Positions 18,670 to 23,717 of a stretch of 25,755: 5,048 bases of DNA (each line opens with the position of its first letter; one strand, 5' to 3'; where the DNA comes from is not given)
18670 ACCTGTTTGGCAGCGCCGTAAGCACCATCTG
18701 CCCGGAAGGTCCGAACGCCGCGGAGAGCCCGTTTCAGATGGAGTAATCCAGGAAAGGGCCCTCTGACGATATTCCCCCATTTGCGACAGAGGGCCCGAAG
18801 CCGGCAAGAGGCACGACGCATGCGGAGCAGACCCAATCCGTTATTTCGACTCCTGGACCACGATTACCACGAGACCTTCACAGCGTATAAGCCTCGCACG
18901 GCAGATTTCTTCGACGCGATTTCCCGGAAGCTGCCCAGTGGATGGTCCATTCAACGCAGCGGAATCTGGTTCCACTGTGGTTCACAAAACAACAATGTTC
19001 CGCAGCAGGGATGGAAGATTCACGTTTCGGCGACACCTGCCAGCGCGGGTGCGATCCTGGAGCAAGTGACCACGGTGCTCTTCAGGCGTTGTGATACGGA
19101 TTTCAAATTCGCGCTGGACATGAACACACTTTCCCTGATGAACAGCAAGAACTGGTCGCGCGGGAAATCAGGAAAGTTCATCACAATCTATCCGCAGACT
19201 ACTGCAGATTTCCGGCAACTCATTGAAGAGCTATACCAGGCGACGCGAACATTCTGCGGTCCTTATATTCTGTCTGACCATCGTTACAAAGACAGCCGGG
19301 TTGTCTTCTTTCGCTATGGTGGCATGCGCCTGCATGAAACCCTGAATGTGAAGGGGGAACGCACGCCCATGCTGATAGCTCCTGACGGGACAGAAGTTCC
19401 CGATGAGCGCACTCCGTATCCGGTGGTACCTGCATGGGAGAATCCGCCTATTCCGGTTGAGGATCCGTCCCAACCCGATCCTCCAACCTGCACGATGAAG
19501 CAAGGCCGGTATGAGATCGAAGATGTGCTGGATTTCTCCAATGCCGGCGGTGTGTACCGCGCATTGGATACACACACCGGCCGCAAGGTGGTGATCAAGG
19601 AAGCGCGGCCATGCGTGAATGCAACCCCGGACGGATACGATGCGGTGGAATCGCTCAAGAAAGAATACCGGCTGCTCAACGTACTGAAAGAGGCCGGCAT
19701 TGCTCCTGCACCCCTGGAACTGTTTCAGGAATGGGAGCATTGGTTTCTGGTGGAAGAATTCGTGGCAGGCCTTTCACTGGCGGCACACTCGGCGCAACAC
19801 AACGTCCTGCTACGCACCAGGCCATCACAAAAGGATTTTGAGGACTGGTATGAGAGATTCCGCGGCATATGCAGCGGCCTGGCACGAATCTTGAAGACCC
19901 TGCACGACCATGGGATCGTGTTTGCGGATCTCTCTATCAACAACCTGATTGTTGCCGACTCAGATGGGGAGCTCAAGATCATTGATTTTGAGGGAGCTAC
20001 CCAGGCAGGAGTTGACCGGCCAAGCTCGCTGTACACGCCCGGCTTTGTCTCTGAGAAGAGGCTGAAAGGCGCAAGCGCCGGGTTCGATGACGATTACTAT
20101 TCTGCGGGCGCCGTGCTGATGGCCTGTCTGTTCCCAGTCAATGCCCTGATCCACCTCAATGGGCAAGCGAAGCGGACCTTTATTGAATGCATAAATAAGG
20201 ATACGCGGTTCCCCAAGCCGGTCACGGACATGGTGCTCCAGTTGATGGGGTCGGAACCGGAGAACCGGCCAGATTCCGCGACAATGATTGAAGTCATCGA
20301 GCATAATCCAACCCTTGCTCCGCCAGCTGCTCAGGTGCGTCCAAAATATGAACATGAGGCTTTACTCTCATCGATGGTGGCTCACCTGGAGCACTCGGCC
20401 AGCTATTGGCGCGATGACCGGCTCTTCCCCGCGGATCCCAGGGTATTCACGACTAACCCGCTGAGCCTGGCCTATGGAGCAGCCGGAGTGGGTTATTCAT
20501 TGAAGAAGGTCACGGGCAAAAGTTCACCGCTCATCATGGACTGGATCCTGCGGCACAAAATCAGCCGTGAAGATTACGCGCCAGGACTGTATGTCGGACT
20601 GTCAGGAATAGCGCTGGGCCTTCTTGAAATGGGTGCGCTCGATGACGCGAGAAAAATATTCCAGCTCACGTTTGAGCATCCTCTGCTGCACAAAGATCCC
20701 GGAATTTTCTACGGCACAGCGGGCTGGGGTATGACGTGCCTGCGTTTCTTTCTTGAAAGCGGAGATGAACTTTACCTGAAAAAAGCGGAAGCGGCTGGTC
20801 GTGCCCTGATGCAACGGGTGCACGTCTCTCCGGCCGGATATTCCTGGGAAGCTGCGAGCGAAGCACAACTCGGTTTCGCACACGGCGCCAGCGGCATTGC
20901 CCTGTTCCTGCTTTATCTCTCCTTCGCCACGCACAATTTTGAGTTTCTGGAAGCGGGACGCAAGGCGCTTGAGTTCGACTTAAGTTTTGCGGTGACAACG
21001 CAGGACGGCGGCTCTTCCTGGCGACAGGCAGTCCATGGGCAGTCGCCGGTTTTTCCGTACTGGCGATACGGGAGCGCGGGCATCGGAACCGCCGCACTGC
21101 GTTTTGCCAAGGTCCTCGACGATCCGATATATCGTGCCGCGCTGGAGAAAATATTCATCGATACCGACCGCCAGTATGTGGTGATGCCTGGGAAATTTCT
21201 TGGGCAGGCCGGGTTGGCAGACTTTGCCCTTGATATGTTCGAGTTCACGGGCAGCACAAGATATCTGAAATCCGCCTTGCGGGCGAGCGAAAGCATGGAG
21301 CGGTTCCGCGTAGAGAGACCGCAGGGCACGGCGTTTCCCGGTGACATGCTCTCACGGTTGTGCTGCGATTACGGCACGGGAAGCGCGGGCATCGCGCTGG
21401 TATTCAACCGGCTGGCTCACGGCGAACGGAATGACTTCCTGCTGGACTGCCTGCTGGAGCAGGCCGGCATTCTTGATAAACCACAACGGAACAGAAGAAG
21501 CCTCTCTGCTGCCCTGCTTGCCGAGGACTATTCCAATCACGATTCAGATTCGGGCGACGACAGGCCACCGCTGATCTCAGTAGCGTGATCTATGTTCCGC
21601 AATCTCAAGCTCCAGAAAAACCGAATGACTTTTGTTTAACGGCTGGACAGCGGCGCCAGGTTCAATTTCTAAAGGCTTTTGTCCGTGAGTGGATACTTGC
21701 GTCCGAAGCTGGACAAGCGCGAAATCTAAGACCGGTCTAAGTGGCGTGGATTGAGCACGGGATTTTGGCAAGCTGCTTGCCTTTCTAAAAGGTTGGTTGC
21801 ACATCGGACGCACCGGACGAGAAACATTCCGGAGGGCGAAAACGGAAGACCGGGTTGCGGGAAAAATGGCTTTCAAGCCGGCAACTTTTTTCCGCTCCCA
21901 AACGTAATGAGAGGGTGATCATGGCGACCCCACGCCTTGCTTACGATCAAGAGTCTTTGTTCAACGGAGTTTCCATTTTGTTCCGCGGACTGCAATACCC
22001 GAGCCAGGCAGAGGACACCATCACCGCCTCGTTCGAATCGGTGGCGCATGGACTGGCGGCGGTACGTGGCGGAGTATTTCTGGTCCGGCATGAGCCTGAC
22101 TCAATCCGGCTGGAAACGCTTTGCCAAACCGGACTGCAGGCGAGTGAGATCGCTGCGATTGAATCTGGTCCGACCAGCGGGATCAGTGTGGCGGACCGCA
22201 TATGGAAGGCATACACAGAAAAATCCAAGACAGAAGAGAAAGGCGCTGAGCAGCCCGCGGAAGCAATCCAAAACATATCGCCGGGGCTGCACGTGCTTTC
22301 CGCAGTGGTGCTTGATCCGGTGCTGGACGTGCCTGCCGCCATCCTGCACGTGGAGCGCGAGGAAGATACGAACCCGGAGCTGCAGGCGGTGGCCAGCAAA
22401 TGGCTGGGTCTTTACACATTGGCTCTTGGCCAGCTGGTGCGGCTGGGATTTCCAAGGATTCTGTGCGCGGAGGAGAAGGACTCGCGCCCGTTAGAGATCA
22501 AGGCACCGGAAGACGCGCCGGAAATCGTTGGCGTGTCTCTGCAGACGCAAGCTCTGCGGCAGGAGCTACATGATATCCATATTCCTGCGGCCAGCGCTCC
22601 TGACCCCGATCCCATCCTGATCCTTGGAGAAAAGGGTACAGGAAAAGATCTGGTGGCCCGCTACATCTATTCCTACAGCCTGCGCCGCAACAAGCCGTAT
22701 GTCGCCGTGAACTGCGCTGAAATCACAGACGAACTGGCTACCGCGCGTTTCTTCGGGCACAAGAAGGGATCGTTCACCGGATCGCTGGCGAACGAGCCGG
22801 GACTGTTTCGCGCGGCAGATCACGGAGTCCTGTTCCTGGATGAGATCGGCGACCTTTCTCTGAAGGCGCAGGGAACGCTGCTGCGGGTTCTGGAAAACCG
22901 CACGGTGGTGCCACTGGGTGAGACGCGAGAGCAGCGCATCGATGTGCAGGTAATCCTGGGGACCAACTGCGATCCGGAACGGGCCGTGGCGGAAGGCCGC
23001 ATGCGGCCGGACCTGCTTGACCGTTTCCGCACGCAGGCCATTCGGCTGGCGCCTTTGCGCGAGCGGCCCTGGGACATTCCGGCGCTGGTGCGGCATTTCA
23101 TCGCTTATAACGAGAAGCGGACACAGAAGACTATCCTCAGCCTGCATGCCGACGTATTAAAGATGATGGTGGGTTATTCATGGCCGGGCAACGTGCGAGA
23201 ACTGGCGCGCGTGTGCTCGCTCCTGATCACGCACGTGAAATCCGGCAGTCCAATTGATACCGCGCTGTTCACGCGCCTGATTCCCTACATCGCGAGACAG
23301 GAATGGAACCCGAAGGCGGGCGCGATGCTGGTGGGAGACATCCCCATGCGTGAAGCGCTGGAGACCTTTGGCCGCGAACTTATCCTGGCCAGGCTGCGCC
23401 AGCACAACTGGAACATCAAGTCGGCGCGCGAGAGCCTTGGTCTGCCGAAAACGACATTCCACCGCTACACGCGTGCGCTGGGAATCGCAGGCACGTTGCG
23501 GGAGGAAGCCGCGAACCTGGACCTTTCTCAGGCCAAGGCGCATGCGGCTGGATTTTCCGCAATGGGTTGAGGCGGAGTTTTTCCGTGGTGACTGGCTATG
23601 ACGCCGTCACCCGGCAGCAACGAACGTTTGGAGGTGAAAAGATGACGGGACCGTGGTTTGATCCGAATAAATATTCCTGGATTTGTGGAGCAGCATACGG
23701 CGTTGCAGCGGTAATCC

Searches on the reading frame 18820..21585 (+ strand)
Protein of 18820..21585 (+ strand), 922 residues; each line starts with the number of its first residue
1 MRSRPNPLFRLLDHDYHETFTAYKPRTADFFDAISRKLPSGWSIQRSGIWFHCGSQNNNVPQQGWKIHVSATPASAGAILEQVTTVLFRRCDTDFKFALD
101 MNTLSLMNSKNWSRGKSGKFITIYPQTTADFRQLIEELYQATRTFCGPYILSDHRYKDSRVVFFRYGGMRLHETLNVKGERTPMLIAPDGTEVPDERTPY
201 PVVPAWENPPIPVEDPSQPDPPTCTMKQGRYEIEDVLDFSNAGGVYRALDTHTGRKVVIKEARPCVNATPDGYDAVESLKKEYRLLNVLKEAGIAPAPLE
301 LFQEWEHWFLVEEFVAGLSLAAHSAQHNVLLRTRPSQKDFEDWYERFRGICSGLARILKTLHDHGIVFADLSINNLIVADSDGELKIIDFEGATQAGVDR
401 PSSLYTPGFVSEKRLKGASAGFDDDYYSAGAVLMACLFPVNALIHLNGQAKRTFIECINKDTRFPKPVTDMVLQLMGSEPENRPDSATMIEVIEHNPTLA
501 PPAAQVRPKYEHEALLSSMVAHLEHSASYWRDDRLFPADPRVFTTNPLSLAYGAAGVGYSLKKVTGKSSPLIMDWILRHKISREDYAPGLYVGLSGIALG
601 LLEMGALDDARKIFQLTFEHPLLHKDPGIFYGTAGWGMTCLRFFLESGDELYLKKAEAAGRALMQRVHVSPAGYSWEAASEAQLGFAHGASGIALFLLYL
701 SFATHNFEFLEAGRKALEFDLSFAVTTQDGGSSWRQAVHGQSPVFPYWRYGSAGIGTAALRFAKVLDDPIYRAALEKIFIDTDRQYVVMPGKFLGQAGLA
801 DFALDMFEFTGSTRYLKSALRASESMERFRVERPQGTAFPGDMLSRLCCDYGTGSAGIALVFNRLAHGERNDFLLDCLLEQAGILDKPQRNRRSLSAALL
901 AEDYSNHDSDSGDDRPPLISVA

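Call 8: search_protein_families(library=pfam, proteins=[window:18820-21585:+], max_evalue=0.01)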
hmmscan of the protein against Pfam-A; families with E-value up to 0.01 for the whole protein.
window:18820-21585:+ (922 aa): 5 families
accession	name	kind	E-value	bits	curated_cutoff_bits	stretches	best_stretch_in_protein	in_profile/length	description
PF25816.1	RamC_N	-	9.9e-59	198.5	27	1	32-216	3-184/191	RamC, N-terminal domain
PF05147.19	LANC_like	-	4.3e-28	98.4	23.2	1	623-873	95-345/350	Lanthionine synthetase C-like protein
PF00069.31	Pkinase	-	6e-18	65.6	31.7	1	241-486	11-254/263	Protein kinase domain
PF01163.29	RIO1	-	0.00032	20.8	22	1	278-394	54-152/187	RIO domain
PF01636.29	APH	-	0.0015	18.7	23.2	0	354-394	155-198/239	Phosphotransferase enzyme family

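Call 9: search_protein_families(library=ncbifam, proteins=[window:18820-21585:+], max_evalue=0.1)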
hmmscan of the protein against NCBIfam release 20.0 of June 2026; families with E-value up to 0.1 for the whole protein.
window:18820-21585:+ (922 aa): 17 families
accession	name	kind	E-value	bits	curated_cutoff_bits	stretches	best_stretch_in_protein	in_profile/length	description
NF038151.1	lanthi_synth_III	equivalog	3.2e-228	760.2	575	1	9-861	4-831/833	class III lanthionine synthetase LanKC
NF038150.1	lanthi_synth_IV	equivalog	2.3e-172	575.4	650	1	42-870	1-848/851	class IV lanthionine synthetase LanL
TIGR03897.1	lanti_2_LanM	subfamily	2.5e-21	75.2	304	1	628-777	693-842/932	type 2 lanthipeptide synthetase LanM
NF047741.1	antiphage_MADS6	equivalog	7.9e-08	31.3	460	1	225-494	185-458/612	methylation-associated defense system protein kinase MAD6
NF033483.0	PknB_PASTA_kin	equivalog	1.5e-06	27.5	450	1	228-487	6-258/563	Stk1 family PASTA domain-containing Ser/Thr kinase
NF058632.1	SerThrKinPrkT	equivalog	6.7e-06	25.3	280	1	354-397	126-169/322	serine/threonine protein kinase PrkT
NF052427.1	StpK7MSMEG_1200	equivalog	2.6e-05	22.9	900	1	228-438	6-204/601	serine/threonine protein kinase StpK7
TIGR03724.2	arch_bud32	equivalog_domain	3.4e-05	23.4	125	1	279-391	40-129/193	KEOPS complex kinase/ATPase Bud32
NF041408.1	XopAU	subfamily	0.0007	19.3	450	1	361-437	344-415/498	XopAU family type III secretion system effector serine/threonine kinase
NF002475.0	PRK01723.1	equivalog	0.0011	18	142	1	354-393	152-190/241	3-deoxy-D-manno-octulosonic acid kinase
NF011464.0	PRK14879.1-7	equivalog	0.002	17.9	246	1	349-392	107-148/221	Kae1-associated kinase Bud32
NF011460.0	PRK14879.1-1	equivalog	0.004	16.3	199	1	349-392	113-156/232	Kae1-associated kinase Bud32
NF011463.0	PRK14879.1-4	equivalog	0.0079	15.6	188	1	348-391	117-158/237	Kae1-associated kinase Bud32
TIGR02721.1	ycfN_thiK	equivalog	0.041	13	299.45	0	278-317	37-72/256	thiamine kinase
NF007174.0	PRK09605.1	equivalog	0.042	12.3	447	1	348-391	430-471/535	bifunctional N(6)-L-threonylcarbamoyladenine synthase/serine/threonine protein kinase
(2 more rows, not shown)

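Call 22: find_related_loci(query=window:18820-21585:+, collection=genome_contigs, flank=3000)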
Query window:18820-21585:+ (922 aa) in genome_contigs; peptide patterns used: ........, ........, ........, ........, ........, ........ (x = any residue, [..] = any of these).
17 stretches matched a pattern, but none encodes a relative of the query by tblastn (E <= 1e-3).

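Call 25: search_solved_structures(query=window:18820-21585:+, show_alignments=2)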
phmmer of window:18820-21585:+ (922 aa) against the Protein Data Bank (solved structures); distinct sequences matched with E-value up to 0.001: 65 (the best 60 are shown).
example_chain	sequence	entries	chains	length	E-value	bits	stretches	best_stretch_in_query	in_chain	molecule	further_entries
8sao_B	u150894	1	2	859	9.2e-73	248.7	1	45-864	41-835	Class III lanthionine synthetase LanKC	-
8sap_A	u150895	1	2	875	9.5e-73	248.7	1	45-864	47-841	Class III lanthionine synthetase LanKC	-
8sam_A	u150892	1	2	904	1.1e-72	248.5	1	45-864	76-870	Class III lanthipeptide, Class III lanthionine synthetase LanKC fusion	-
9wop_A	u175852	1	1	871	2.7e-68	234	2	46-440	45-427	Protein kinase domain-containing protein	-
9wj0_A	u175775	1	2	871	3.6e-68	233.5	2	46-440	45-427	Protein kinase domain-containing protein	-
8car_A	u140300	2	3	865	2e-56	194.6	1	40-866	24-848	Serine/threonine protein kinase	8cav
9ugq_A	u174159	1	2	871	2.3e-46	161.4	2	21-392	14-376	SalKC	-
8wgo_A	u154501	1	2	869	5.3e-42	146.9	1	13-409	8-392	Protein kinase domain-containing protein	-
8w7j_A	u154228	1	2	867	5.6e-42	146.9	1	14-409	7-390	Protein kinase domain-containing protein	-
8w7a_A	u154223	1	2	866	5.7e-42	146.8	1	14-409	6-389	Protein kinase domain-containing protein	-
8w7l_A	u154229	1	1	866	6.2e-42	146.7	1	14-409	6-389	Protein kinase domain-containing protein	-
8w7l_B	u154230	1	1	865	6.4e-42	146.7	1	14-409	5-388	Protein kinase domain-containing protein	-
7wj6_A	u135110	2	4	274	4.3e-29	104.2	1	230-458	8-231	Serine/threonine protein kinase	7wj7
4yur_A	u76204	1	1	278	1.3e-08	36.4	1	227-483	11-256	Serine/threonine-protein kinase PLK4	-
3cok_A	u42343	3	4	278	2.1e-08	35.7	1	231-483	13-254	Serine/threonine-protein kinase PLK4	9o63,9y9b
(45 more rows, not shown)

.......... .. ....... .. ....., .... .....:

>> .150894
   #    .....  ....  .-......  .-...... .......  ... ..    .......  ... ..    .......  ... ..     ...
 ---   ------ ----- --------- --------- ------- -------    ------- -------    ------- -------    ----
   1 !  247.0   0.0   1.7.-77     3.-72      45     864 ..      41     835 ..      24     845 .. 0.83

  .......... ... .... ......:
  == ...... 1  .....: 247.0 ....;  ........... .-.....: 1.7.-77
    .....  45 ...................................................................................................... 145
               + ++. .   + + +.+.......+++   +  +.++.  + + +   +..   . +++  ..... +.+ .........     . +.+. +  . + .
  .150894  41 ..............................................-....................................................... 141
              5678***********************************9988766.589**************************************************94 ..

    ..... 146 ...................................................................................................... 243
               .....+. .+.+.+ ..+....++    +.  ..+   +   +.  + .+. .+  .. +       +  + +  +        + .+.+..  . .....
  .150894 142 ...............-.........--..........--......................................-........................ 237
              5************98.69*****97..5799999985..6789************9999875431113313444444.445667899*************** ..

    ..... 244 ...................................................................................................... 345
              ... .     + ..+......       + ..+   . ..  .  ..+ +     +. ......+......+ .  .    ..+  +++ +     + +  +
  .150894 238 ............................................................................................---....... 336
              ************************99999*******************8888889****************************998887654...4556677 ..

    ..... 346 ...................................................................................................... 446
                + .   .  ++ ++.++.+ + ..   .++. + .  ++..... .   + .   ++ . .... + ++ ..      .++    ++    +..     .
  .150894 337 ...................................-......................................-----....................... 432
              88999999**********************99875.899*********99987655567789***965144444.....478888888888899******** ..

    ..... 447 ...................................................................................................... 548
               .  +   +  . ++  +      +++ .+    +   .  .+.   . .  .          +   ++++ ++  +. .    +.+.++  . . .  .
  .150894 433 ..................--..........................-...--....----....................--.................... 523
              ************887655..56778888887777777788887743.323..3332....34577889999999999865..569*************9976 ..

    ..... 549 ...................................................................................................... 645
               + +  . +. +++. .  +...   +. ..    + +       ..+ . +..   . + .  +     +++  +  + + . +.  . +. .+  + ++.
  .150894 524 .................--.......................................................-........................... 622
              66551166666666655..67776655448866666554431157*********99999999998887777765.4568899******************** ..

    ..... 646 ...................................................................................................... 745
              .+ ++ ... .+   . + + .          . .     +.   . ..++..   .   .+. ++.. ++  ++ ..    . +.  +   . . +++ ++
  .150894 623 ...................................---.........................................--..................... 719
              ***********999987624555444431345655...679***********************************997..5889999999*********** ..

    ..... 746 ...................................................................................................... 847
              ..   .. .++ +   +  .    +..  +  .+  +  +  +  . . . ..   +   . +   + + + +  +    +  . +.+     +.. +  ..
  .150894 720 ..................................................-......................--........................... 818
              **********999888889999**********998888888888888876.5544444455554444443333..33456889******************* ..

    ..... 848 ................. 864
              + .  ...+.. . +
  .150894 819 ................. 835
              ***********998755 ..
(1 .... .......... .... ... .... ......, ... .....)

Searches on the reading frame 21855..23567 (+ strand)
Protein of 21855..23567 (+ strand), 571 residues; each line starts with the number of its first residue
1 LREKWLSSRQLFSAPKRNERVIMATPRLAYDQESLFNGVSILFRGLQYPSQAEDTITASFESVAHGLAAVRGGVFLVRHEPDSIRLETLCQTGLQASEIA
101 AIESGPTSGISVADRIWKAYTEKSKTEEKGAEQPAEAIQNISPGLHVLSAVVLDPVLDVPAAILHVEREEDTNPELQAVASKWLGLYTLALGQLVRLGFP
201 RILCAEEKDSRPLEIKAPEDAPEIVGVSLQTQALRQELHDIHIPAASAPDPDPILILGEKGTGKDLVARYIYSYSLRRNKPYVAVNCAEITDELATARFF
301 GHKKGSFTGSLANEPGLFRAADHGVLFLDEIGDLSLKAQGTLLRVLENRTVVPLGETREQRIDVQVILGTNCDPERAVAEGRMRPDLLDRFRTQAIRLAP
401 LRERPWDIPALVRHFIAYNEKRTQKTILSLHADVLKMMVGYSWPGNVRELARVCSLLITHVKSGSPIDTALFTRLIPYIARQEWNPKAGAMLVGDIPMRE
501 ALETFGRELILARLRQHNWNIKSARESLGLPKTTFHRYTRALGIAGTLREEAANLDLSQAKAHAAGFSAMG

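Call 8: search_protein_families(library=pfam, proteins=[window:21855-23567:+], max_evalue=0.01)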
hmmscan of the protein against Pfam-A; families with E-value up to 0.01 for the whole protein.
window:21855-23567:+ (571 aa): 8 families
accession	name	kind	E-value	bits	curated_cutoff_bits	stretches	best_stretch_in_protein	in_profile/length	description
PF00158.32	Sigma54_activat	-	2e-50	171.2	20.2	1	247-396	18-167/168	Sigma-54 interaction domain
PF25601.1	AAA_lid_14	-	4.5e-15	55.7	27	1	402-470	1-68/87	AAA+ ATPase lid domain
PF14532.12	Sigma54_activ_2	-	1e-11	45.7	25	1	225-401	1-138/138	Sigma-54 interaction domain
PF07728.20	AAA_5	-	6.1e-08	33.2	22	1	254-391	2-139/139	AAA domain (dynein-related subfamily)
PF00004.35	AAA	-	3.7e-05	24.6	21.2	1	254-371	1-109/131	ATPase family associated with various cellular activities (AAA)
PF07724.20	AAA_2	-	0.00019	22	27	1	254-365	6-115/166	AAA domain (Cdc48 subfamily)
PF01078.27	Mg_chelatase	-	0.00022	21.1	20.3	1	308-352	92-136/207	Magnesium chelatase, subunit ChlI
PF00493.29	MCM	-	0.0095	15.5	23.3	0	254-351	60-150/224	MCM P-loop domain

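Call 9: search_protein_families(library=ncbifam, proteins=[window:21855-23567:+], max_evalue=0.1)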
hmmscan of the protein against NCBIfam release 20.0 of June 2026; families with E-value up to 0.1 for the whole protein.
window:21855-23567:+ (571 aa): 32 families (the best 25 are shown)
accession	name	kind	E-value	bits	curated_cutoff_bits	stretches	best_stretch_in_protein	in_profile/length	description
NF003451.0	PRK05022.1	equivalog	1.6e-72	244.9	476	1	214-544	182-510/512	nitric oxide reductase transcriptional regulator NorR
NF038308.1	RNA_repair_RtcR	equivalog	4.6e-72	243.5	650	1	249-534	202-503/530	RNA repair transcriptional activator RtcR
TIGR01817.1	nifA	equivalog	7.4e-60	203.2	528.85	1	223-451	197-418/534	nif-specific transcriptional activator NifA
TIGR01818.1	ntrC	equivalog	9.2e-60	202.7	558.6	1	253-468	159-373/463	nitrogen regulation protein NR(I)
NF041552.1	TF_PrdR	equivalog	2e-59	201.4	795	1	247-536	286-570/577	sigma-54 dependent transcriptional regulator PrdR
TIGR02329.1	propionate_PrpR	equivalog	6.2e-57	193.4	499.2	1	247-539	231-524/526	propionate catabolism operon regulatory protein PrpR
NF008469.0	PRK11361.1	equivalog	1.9e-55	188.4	714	1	253-532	168-444/461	acetoacetate metabolism transcriptional regulator AtoC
TIGR02974.1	phageshock_pspF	equivalog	3.8e-55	187.4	443.55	1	252-469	23-242/336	phage shock protein operon transcriptional activator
NF011953.0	PRK15424.1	equivalog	2.3e-54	184.9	703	1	217-540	214-532/538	propionate catabolism operon regulatory protein PrpR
NF051870.1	NAssimRespRegNtrX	equivalog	1.1e-53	182.8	600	1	220-544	137-452/452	nitrogen assimilation response regulator NtrX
TIGR02915.1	PEP_resp_reg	equivalog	1.1e-53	182.7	502.6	1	222-537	136-437/445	PEP-CTERM-box response regulator transcription factor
NF041906.1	V4R_TF_MobR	exception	1.5e-53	182.2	999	1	253-535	257-537/544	phenol degradation transcriptional regulator MobR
NF011695.0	PRK15115.1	equivalog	7.9e-53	179.8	763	1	254-459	161-366/445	two-component system response regulator GlrR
NF011958.0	PRK15429.1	equivalog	7.7e-51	173.5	830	1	223-455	380-606/692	formate hydrogenlyase transcriptional activator FlhA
NF050807.1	TransRegFlbDCaul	equivalog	2.4e-50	171.7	750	1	248-452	138-342/454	sigma-54-dependent transcriptional regulator FlbD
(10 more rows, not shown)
